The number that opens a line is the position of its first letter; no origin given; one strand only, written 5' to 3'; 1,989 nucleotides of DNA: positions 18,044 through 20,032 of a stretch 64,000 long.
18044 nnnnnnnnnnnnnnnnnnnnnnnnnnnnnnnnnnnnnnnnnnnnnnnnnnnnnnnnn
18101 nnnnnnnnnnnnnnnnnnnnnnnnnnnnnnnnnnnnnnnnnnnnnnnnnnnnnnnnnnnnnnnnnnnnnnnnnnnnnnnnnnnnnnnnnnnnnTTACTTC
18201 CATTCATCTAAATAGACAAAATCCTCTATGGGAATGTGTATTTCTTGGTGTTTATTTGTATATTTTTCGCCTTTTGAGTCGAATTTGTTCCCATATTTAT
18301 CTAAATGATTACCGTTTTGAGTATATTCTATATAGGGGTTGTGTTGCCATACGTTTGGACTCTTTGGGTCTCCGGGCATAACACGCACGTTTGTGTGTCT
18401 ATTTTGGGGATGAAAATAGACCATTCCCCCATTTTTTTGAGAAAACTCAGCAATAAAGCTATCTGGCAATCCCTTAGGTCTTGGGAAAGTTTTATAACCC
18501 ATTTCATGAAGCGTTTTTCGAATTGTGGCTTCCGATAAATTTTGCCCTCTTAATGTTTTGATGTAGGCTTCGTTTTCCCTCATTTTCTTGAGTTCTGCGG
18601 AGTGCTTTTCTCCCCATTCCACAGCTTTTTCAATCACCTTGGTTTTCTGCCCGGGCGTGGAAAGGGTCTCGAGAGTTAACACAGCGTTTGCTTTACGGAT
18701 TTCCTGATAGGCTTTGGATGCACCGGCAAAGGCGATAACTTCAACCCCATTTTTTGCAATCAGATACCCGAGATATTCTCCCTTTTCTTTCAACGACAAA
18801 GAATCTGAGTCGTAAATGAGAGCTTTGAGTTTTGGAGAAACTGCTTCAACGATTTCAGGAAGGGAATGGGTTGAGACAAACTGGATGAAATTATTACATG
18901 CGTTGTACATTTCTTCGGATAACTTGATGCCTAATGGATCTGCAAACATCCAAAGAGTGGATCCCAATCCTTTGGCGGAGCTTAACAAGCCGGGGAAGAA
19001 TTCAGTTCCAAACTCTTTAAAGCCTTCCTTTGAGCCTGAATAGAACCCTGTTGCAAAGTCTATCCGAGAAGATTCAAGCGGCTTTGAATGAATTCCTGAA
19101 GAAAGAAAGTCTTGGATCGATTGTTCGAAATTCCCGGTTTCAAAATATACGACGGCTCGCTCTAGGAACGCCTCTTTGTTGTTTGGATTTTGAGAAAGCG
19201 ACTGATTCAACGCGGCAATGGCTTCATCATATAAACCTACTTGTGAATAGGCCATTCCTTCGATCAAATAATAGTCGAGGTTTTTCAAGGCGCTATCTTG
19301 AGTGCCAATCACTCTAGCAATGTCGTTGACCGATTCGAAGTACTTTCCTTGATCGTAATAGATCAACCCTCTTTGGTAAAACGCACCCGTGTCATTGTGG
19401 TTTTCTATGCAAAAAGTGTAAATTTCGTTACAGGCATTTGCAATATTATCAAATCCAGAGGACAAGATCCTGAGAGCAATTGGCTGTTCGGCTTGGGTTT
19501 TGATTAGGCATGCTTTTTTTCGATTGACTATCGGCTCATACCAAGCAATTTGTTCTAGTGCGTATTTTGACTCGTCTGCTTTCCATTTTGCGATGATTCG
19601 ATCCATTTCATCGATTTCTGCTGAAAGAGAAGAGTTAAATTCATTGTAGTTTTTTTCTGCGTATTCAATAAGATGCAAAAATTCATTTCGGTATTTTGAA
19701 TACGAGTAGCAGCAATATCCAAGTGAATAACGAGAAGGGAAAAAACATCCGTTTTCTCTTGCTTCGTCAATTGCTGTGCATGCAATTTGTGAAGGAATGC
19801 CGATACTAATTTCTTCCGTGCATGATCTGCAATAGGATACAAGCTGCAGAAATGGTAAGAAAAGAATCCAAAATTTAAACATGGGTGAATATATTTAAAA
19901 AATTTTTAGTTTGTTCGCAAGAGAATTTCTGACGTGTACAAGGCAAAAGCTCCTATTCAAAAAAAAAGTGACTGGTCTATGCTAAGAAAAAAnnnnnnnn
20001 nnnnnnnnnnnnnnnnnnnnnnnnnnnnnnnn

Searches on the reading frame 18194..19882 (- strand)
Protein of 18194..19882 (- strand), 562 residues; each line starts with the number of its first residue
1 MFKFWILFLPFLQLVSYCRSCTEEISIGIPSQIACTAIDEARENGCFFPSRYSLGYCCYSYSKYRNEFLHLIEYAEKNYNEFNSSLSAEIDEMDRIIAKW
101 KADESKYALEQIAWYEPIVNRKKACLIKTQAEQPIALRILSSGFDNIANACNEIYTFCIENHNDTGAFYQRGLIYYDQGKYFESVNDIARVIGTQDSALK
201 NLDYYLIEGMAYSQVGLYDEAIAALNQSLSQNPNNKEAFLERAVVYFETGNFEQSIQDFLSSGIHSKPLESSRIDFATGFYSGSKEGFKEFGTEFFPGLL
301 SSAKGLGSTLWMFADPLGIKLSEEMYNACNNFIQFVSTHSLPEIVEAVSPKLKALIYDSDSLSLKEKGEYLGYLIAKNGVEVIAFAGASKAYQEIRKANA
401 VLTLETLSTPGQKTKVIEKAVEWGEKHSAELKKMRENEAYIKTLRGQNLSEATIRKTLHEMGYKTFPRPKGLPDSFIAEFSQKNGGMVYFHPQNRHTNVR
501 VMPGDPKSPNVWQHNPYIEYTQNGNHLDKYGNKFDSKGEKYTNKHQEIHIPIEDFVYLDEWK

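Call 6: search_protein_families(library=pfam, proteins=[window:18194-19882:-], max_evalue=0.01)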
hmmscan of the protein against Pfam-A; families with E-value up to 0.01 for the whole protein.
window:18194-19882:- (562 aa): 13 families
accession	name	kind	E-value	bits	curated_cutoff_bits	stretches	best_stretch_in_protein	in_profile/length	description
PF07719.23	TPR_2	-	7e-12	44.9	27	1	204-235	3-34/34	Tetratricopeptide repeat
PF00515.34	TPR_1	-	3.5e-11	42.9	27.8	1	209-235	8-34/34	Tetratricopeptide repeat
PF13181.12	TPR_8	-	1e-09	38.2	25.7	1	203-235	2-34/34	Tetratricopeptide repeat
PF13414.12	TPR_11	-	1.5e-08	34.6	26.8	1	211-250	3-42/42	TPR repeat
PF13432.12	TPR_16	-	4.2e-08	33.9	32.7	1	208-260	3-54/65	Tetratricopeptide repeat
PF14559.12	TPR_19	-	1.8e-06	28.6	25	1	216-256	5-45/68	Tetratricopeptide repeat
PF13371.12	TPR_9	-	2.2e-06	28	35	1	212-259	5-52/73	Tetratricopeptide repeat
PF13174.12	TPR_6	-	1.6e-05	25.6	26.3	0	206-234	4-32/33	Tetratricopeptide repeat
PF13431.12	TPR_17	-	0.0001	22.7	24.4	1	225-257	2-34/34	Tetratricopeptide repeat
PF13428.12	TPR_14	-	0.00029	21.7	23.5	1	205-243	4-42/44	Tetratricopeptide repeat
PF13424.12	TPR_12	-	0.00031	21.3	30.1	0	169-230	7-73/77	Tetratricopeptide repeat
PF12895.13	ANAPC3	-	0.00079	20.1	27.2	0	216-267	3-54/82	Anaphase-promoting complex, cyclosome, subunit 3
PF25062.1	ARM_TT21_N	-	0.0069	16.6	40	0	169-255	139-221/222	Tetratricopeptide repeat protein 21 N-terminal ARM repeat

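Call 7: search_protein_families(library=ncbifam, proteins=[window:18194-19882:-], max_evalue=0.01)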
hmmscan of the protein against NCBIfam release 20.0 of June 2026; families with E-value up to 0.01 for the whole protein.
window:18194-19882:- (562 aa): 4 families
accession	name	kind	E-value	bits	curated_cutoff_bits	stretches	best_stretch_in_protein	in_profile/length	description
NF040959.1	MamA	equivalog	3.2e-07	30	200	1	162-259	68-162/204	magnetosome protein MamA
NF008391.2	PRK11189.1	equivalog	1.5e-05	24.7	250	1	162-260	62-157/297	lipoprotein NlpI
TIGR02917.1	PEP_TPR_lipo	equivalog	0.00036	18.5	312.2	1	160-257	256-350/899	XrtA/PEP-CTERM system TPR-repeat protein PrsT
TIGR02521.1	type_IV_pilW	equivalog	0.00055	19.5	154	1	203-259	32-88/234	type IV pilus biogenesis/stability protein PilW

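Call 84: find_related_loci(query=A4, collection=metagenome_contigs, flank=10000)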
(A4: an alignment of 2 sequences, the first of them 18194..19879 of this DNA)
Query A4 (561 aa) in metagenome_contigs; peptide patterns used: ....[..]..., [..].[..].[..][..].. (x = any residue, [..] = any of these).
373 stretches matched a pattern; 18 encode a relative of the query (tblastn E <= 1e-3); 18 distinct loci.
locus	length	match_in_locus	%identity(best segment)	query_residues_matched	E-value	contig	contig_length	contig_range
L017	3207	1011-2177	32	153-557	1e-64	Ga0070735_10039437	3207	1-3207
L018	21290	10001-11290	28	101-531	9e-50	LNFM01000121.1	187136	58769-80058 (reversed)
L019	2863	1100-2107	33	77-416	8e-44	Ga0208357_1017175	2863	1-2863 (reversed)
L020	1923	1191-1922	29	152-386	7e-39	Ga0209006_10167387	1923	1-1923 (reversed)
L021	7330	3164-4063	30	137-432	6e-38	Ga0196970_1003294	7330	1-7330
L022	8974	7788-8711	29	139-431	1e-33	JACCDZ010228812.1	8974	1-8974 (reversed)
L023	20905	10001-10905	32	127-421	2e-34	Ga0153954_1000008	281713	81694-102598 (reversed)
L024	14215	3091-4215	28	215-556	1e-40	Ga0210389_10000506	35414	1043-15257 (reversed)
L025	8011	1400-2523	38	168-558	1e-10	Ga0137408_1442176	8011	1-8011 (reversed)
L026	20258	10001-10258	33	320-400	9e-6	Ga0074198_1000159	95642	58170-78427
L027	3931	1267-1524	33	320-400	2e-5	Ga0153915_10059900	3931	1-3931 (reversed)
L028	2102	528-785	32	320-400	2e-5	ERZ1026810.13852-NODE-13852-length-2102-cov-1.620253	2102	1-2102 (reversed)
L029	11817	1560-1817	33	320-400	2e-5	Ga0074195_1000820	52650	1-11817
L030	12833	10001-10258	33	320-400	2e-5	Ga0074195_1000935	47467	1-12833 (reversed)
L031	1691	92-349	32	320-400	2e-5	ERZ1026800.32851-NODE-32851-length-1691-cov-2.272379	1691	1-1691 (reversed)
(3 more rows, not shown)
